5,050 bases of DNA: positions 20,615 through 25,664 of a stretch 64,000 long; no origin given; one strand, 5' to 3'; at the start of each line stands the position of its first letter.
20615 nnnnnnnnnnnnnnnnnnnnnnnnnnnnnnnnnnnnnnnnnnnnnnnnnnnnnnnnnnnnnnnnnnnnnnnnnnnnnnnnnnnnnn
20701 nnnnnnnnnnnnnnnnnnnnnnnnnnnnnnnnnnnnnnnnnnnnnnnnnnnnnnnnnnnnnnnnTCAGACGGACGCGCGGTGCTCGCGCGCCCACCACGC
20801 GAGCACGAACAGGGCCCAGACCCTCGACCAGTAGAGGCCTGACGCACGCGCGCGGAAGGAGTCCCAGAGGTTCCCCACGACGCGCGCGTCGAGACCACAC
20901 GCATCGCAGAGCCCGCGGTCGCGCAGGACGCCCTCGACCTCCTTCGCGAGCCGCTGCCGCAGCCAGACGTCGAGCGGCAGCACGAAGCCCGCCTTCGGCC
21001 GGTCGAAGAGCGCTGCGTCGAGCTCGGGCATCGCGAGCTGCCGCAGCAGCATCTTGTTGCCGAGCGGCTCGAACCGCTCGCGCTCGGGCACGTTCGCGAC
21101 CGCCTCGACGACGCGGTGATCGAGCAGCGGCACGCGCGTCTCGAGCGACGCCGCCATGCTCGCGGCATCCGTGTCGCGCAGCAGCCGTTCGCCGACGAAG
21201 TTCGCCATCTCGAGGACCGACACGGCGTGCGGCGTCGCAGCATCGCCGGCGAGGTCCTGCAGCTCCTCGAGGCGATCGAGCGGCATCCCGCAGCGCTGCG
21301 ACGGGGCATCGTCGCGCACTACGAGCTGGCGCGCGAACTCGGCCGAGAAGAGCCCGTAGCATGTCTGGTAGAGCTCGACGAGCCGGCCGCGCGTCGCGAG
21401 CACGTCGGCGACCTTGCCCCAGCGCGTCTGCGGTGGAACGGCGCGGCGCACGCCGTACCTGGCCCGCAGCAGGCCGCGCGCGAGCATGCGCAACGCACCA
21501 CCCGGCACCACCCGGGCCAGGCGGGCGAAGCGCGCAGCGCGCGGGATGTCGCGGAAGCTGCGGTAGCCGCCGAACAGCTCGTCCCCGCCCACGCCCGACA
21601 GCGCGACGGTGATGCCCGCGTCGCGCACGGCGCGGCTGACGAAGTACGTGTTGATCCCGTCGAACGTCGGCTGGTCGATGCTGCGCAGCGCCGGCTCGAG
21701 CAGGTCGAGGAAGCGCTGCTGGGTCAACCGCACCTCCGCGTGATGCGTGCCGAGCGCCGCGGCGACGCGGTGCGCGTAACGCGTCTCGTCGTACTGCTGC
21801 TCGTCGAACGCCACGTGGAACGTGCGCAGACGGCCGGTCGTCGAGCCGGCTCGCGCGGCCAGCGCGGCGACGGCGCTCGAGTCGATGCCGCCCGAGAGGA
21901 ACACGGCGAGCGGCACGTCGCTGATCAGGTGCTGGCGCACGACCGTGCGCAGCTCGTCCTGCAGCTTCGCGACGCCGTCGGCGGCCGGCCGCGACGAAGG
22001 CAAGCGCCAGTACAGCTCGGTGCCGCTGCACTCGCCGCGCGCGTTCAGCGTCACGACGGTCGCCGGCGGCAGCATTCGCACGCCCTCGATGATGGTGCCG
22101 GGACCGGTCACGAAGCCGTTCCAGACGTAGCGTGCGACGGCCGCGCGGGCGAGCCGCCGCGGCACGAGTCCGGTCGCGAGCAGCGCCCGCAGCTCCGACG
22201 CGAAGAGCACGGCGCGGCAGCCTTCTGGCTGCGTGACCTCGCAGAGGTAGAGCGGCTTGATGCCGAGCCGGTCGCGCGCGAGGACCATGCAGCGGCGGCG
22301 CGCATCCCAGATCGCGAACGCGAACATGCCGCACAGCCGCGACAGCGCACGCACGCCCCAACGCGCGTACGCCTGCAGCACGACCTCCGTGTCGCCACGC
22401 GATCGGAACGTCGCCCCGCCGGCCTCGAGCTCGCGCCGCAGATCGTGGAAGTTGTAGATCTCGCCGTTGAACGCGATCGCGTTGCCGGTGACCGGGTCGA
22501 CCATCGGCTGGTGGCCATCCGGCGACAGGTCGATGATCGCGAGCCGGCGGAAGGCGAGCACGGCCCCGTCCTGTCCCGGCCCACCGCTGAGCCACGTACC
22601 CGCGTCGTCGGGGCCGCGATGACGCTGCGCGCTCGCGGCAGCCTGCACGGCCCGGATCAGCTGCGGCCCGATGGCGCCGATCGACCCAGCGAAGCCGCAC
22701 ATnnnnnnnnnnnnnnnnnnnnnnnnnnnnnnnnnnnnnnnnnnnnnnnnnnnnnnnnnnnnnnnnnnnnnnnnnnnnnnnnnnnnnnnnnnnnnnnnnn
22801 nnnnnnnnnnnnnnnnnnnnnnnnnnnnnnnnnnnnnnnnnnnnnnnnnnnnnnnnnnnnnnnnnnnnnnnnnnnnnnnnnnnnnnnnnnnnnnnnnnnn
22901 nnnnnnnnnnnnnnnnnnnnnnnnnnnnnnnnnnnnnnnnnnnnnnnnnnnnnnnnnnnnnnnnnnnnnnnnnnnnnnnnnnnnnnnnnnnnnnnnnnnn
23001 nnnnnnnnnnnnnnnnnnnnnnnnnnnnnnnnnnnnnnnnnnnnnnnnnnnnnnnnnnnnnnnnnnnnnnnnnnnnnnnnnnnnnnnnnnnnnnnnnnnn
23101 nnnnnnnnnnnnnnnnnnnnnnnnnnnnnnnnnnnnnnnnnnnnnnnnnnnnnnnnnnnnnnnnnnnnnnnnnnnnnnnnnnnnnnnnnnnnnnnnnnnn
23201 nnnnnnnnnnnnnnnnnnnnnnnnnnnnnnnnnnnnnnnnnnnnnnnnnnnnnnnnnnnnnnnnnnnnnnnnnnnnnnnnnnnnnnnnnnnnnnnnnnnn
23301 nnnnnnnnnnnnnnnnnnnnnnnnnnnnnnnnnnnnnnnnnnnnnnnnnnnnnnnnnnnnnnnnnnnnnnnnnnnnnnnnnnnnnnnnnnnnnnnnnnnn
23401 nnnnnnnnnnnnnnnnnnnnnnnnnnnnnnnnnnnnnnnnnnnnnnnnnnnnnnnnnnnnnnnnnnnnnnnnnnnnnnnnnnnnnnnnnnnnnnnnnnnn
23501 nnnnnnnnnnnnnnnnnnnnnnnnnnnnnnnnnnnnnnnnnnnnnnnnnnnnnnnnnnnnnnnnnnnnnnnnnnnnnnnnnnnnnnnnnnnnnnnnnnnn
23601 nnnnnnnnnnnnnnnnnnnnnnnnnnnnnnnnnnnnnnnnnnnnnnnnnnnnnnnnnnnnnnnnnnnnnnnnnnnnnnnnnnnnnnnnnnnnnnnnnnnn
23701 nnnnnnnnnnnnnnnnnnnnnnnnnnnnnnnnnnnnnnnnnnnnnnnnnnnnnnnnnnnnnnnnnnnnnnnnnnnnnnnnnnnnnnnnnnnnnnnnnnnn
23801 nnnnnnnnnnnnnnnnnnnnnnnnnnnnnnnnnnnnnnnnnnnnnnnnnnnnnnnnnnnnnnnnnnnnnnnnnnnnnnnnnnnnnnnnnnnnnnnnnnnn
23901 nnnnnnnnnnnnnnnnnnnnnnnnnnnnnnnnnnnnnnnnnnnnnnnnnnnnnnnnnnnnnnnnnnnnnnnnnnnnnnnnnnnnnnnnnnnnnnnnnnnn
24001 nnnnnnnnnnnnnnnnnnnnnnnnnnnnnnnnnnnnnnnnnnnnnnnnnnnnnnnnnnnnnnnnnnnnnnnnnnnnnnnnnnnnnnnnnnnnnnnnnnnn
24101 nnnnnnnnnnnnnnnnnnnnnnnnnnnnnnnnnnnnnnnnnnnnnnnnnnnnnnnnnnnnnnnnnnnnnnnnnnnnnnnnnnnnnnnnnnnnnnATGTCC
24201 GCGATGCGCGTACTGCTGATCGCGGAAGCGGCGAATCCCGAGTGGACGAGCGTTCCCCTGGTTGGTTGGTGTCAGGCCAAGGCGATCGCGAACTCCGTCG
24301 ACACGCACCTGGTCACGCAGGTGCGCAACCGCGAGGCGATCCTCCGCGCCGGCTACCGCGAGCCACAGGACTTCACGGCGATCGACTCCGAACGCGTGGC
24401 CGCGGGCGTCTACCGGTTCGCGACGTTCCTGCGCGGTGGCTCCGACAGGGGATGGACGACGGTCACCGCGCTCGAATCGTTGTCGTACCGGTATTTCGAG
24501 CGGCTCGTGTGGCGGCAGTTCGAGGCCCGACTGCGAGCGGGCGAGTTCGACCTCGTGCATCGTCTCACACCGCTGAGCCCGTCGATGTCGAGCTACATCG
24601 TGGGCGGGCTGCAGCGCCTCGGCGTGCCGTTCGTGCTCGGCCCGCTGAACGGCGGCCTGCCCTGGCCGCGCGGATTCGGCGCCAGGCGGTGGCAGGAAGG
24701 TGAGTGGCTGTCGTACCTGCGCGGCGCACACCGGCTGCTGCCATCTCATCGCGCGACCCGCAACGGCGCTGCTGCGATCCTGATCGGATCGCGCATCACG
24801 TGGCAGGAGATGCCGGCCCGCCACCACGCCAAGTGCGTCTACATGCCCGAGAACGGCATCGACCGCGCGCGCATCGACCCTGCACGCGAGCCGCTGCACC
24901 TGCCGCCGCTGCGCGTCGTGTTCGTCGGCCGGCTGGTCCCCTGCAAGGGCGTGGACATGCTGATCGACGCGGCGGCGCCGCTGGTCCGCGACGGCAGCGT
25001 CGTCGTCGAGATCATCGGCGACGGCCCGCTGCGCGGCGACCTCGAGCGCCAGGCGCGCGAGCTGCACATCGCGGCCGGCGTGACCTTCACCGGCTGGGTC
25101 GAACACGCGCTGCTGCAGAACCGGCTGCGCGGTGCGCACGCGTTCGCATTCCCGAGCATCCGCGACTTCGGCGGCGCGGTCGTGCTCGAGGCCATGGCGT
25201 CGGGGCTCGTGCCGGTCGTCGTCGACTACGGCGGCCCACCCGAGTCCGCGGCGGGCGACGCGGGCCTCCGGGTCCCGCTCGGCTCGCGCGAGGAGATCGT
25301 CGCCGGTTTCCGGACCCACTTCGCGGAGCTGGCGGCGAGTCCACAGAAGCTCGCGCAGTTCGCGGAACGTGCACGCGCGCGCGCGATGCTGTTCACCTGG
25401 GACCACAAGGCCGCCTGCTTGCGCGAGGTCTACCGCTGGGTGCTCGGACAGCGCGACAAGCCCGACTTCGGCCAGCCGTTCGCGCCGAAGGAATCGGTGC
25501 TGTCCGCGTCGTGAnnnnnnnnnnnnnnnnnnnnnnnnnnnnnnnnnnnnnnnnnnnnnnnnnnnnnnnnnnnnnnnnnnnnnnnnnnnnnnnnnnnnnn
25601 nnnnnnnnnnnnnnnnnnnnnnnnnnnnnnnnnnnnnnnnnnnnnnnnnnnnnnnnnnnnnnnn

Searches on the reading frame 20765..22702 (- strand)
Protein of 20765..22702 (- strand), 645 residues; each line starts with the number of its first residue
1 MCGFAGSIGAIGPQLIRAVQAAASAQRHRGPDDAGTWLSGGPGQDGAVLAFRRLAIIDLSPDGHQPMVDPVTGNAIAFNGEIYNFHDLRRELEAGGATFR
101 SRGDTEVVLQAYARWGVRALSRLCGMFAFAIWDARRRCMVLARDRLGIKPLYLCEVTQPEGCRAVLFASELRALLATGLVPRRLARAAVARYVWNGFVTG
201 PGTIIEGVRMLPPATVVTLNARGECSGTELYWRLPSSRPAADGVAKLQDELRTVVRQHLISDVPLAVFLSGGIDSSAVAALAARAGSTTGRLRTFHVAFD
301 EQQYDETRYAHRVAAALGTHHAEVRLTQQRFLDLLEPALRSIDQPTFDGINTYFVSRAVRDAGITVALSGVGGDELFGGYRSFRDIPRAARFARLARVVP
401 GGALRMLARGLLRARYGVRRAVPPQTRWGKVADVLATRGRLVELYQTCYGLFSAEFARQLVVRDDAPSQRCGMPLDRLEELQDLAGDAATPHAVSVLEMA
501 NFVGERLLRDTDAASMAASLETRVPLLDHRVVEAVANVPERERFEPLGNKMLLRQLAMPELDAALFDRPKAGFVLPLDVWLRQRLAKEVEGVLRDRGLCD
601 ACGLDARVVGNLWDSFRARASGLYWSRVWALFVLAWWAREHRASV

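Call 9: search_protein_families(library=pfam, proteins=[window:20765-22700:-], max_evalue=0.001)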
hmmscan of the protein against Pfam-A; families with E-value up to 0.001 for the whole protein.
window:20765-22700:- (645 aa): 0 families

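Call 72: search_protein_families(library=pfam, proteins=[window:20765-22702:-], max_evalue=0.001)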
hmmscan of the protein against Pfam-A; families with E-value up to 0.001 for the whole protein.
window:20765-22702:- (645 aa): 5 families
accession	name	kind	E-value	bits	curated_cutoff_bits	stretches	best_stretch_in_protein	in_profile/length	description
PF00733.27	Asn_synthase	-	2.1e-78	264.9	21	1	247-638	2-353/354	Asparagine synthase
PF13537.11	GATase_7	-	5.6e-41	139.8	25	1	52-176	2-123/123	Glutamine amidotransferase domain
PF13522.11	GATase_6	-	1.3e-39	135.6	27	1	31-169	1-129/130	Glutamine amidotransferase domain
PF06508.19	QueC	-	0.00022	21.2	22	1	267-327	4-61/210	Queuosine biosynthesis protein QueC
PF02540.23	NAD_synthase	-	0.00091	18.9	21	0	245-327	3-82/242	NAD synthase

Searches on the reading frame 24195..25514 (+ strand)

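Call 9: search_protein_families(library=pfam, proteins=[window:24195-25514:+], max_evalue=0.001)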
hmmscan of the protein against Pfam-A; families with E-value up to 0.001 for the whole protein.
window:24195-25514:+ (439 aa): 3 families
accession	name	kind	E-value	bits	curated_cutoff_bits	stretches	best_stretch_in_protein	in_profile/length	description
PF00534.26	Glycos_transf_1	-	1.8e-25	89.9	26.4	1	238-394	15-170/172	Glycosyl transferases group 1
PF13692.12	Glyco_trans_1_4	-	2.4e-25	89.9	27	1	240-371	3-135/142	Glycosyl transferases group 1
PF20706.3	GT4-conflict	-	5.7e-06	26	26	1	211-343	170-310/385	Family 4 Glycosyltransferase in conflict systems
